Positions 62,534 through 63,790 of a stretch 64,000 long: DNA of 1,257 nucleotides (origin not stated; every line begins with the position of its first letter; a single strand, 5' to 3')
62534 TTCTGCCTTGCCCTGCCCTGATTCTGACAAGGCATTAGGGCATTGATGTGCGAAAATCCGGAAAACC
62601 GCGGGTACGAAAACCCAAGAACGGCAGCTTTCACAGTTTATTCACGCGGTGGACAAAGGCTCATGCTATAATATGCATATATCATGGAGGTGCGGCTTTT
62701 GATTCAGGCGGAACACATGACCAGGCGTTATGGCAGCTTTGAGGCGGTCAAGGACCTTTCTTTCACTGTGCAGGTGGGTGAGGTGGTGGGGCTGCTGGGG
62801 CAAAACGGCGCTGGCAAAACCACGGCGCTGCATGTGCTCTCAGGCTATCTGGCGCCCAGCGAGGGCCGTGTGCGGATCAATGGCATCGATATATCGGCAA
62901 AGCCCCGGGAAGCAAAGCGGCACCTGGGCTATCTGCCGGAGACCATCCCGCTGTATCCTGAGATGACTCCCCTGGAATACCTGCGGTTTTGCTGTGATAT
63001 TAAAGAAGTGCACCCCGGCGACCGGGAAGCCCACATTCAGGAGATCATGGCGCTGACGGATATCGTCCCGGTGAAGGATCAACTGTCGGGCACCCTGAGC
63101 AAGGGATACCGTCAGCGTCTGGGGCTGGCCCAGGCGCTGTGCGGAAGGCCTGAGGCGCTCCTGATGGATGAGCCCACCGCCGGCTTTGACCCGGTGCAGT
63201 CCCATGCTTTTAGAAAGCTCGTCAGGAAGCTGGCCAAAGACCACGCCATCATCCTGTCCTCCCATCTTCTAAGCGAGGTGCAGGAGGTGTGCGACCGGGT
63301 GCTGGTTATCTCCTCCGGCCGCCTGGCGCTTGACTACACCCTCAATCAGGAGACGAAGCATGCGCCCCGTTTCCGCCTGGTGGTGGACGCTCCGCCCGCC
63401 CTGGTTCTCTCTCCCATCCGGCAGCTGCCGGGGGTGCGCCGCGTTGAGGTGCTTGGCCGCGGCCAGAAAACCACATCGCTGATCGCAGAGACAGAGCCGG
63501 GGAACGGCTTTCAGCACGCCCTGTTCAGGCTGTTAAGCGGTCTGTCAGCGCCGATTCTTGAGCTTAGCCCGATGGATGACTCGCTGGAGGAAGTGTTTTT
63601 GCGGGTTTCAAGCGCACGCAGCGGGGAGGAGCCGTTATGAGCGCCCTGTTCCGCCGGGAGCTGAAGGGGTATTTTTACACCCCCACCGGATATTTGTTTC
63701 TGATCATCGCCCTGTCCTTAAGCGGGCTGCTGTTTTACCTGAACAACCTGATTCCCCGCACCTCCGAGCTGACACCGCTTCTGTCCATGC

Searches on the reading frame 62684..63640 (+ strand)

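Call 98: search_protein_families(library=pfam, proteins=[window:62684-63640:+], max_evalue=0.00001)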
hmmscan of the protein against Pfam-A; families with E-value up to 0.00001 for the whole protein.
window:62684-63640:+ (318 aa): 2 families
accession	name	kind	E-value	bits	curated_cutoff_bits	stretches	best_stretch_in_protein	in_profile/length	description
PF00005.33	ABC_tran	-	2.6e-30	106.3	25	1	22-166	1-137/137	ABC transporter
PF13304.12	AAA_21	-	1.1e-06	29.3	27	0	138-195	238-299/304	AAA domain, putative AbiEii toxin, Type IV TA system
